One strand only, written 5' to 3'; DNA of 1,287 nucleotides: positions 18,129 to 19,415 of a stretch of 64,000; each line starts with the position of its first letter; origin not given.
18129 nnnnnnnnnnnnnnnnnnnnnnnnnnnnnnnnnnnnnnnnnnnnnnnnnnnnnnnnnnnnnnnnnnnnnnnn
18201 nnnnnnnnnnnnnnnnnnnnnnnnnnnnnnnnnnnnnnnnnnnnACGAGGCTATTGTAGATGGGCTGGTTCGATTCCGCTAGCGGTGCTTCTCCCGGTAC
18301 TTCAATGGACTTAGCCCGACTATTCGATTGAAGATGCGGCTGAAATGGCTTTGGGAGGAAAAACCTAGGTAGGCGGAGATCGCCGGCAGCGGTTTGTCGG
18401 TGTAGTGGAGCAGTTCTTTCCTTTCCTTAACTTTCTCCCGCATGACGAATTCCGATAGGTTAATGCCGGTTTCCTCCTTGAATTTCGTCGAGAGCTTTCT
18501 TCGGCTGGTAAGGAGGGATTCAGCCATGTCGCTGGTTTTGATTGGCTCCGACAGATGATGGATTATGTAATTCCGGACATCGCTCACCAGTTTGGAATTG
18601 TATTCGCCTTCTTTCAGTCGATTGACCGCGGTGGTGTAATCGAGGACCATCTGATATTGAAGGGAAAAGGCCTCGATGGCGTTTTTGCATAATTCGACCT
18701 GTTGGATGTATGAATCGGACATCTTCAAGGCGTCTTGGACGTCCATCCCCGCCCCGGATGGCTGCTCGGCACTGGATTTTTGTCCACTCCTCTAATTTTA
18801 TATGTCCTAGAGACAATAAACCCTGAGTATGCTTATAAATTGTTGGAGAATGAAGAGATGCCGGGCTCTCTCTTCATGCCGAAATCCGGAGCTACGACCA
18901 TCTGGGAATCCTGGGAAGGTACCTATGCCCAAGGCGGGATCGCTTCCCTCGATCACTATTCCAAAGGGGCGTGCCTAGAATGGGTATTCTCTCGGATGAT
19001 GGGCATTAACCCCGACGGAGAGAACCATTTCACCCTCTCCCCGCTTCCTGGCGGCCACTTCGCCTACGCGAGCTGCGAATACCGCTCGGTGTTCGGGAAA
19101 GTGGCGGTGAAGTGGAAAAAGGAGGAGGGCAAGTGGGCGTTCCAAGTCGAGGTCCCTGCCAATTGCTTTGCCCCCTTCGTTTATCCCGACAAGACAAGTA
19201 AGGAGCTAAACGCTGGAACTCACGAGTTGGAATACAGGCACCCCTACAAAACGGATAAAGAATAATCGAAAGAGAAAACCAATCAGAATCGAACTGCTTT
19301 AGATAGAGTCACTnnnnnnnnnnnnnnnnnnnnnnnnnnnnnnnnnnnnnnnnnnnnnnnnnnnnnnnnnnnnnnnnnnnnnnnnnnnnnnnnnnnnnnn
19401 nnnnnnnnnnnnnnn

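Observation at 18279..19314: Deletion scar in the rhamnose locus: HTH-only AraC regulator abutting a C-terminal GH78 rhamnosidase fragment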

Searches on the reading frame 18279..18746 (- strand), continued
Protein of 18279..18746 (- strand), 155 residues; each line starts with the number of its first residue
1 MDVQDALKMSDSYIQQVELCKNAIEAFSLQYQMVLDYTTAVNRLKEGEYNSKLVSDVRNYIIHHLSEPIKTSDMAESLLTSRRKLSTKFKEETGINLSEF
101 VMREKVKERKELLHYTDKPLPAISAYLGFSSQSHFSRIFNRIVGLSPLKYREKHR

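Call 42: list_cluster_members(proteins=[window:18282-18746:-, window:18858-19262:+, window:20617-21858:+, window:15000-16265:+, L008:7388-9949:+])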
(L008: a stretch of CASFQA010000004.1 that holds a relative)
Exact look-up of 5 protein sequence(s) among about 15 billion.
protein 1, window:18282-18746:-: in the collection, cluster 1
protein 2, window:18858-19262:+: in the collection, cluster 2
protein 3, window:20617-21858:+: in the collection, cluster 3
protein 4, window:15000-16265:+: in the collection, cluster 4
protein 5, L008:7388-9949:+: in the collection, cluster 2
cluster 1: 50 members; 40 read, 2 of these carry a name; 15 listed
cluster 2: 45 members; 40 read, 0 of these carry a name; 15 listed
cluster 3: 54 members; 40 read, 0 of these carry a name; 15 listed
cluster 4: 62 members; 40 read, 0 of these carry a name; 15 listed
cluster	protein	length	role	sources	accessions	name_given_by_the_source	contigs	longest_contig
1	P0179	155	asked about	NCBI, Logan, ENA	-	-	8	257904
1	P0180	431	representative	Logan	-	-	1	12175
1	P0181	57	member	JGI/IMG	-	hypothetical protein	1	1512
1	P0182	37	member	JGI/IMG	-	hypothetical protein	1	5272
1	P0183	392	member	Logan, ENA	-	-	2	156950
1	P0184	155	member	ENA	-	-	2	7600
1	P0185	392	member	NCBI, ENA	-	-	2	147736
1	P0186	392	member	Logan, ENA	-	-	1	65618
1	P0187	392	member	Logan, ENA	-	-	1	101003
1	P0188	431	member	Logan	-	-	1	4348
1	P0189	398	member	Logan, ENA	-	-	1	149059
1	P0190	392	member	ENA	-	-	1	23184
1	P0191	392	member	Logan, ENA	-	-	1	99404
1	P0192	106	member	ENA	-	-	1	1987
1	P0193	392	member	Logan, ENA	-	-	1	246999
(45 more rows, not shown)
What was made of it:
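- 18279..18746 (-): Remnant of an AraC-family regulator gene. It is a 155-aa ORF that starts at an internal Met and corresponds to residues 238-392 of the 392-aa protein found in sister genomes. The 90%-identity cluster is mostly 392-aa members (call 42).
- On MarA/SoxS-type single-domain AraC proteins: The 90%-identity cluster has 50 members, mostly 392 aa (call 42).
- Closest known: Natural single-domain AraC-family proteins. Different: Here the close homologues are 392 aa and the short form is a minority deletion allele (call 42).
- The AraC cluster has 50 members, mostly 392 aa. The GH78 cluster is mostly 854 aa (call 42). Homologues at 90% identity or above are 392 aa (call 42).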

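Call 49: find_encoding_contigs(protein=P0185, flank=10000, max_places=3)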
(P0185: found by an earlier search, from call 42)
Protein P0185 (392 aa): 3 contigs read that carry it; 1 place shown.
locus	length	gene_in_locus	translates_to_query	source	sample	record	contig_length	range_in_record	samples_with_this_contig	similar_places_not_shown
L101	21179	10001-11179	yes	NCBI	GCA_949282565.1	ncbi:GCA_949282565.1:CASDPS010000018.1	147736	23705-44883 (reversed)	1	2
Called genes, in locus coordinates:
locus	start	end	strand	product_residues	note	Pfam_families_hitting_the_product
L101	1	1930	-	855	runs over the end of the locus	PF25788:Ig_Rha78A_N, PF08531:Bac_rhamnosid_N, PF05592:Bac_rhamnosid, PF17389:Bac_rhamnosid6H, PF17390:Bac_rhamnosid_C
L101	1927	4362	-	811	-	PF01915:Glyco_hydro_3_C, PF14310:Fn3-like, PF00933:Glyco_hydro_3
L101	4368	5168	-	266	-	PF00657:Lipase_GDSL (weak), PF13472:Lipase_GDSL_2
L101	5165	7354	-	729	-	PF07690:MFS_1 (weak), PF13347:MFS_2, PF07690:MFS_1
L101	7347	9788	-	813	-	PF00933:Glyco_hydro_3, PF01915:Glyco_hydro_3_C, PF14310:Fn3-like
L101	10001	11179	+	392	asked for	PF12833:HTH_18, PF00165:HTH_AraC (weak)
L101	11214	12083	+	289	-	PF01156:IU_nuc_hydro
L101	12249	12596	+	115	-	-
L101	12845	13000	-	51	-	-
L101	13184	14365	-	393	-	PF00004:AAA, PF05496:RuvB_N, PF07728:AAA_5 (weak), PF13173:AAA_14 (faint), PF13401:AAA_22 (faint), PF16193:AAA_assoc_2, PF12002:MgsA_C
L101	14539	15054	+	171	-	PF03061:4HBT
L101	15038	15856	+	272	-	PF09335:VTT_dom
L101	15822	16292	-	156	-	-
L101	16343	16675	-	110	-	-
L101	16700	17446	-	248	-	-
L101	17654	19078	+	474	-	-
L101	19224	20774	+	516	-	-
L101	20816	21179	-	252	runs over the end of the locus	PF00356:LacI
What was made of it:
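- L101 shows the same arrangement plus a second GH3, and has the same left flank as the window (call 49).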

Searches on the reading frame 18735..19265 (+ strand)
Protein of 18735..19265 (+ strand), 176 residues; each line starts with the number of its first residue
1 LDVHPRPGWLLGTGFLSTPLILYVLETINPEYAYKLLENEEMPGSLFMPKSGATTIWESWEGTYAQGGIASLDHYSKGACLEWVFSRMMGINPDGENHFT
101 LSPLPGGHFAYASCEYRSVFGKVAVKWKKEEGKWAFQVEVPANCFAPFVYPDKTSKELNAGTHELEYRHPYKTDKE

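Call 3: search_protein_families(library=pfam, proteins=[window:18735-19265:+], max_evalue=0.01)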
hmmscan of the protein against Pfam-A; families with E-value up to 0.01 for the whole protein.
window:18735-19265:+ (176 aa): 2 families
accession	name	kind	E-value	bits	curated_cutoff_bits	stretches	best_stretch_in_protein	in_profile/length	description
PF17389.8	Bac_rhamnosid6H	-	3e-16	60.1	24.5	1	9-87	259-338/339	Bacterial alpha-L-rhamnosidase 6 hairpin glycosidase domain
PF17390.7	Bac_rhamnosid_C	-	2.5e-11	43.6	22.1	1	97-159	10-72/78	Bacterial alpha-L-rhamnosidase C-terminal domain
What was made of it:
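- Checked: ORF 18735..19265(+) is 176 aa. It matches only the end of the GH78 catalytic domain (Bac_rhamnosid6H profile positions 259-338 of 339) plus Bac_rhamnosid_C (call 3).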

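Call 4: search_protein_families(library=ncbifam, proteins=[window:18735-19265:+], max_evalue=0.01)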
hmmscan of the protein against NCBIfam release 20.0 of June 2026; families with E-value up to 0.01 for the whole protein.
window:18735-19265:+ (176 aa): 2 families
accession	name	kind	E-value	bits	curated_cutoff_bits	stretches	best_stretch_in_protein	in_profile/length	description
NF041573.1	rhamnosid_Stmyc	equivalog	1.5e-26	92.5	1720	1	8-162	842-1004/1028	alpha-L-rhamnosidase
NF041572.1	rhamnosid_Flavobac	equivalog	7.7e-06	24.2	1800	1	29-165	774-915/946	alpha-L-rhamnosidase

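Call 9: find_homologous_proteins(query=window:18735-19262:+)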
Query window:18735-19262:+ (176 aa): 373 proteins with E <= 0.001 among 392 candidates; the best 120 are listed.
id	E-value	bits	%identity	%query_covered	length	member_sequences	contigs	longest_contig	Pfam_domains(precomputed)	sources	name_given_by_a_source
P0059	6.9e-63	230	60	95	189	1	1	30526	PF17389.9,PF17390.8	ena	-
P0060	7.1e-63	230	62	92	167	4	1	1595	PF17389.9,PF17390.8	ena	-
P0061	2.5e-62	228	63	90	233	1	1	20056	PF17389.9,PF17390.8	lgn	-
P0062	2.7e-62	228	63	90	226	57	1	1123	PF17389.9,PF17390.8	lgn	-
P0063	8.5e-62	226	63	90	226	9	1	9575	PF17389.9,PF17390.8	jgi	jgi:alpha-L-rhamnosidase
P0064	8.9e-62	226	63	90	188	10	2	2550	PF17389.9,PF17390.8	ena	-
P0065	2.5e-61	225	62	90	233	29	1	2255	PF17389.9,PF17390.8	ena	-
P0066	3.5e-61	224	63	91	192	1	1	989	PF17389.9,PF17390.8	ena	-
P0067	7.0e-61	223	64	89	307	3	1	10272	PF17389.9,PF17390.8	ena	-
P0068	7.5e-61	223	62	91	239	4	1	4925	PF17389.9,PF17390.8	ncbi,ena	-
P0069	1.0e-60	223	63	90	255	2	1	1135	PF17389.9,PF17390.8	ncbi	-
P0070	1.6e-60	222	63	90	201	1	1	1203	PF17389.9,PF17390.8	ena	-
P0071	1.7e-60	222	62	90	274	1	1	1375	PF17389.9,PF17390.8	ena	-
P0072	1.8e-60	222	60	90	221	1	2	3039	PF17389.9,PF17390.8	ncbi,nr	ncbi:MAG: alfa-L-rhamnosidase, partial [Clostridia bacterium]|nr:alfa-L-rhamnosidase [Clostridia bac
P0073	3.6e-60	221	61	89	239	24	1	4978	PF17389.9,PF17390.8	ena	-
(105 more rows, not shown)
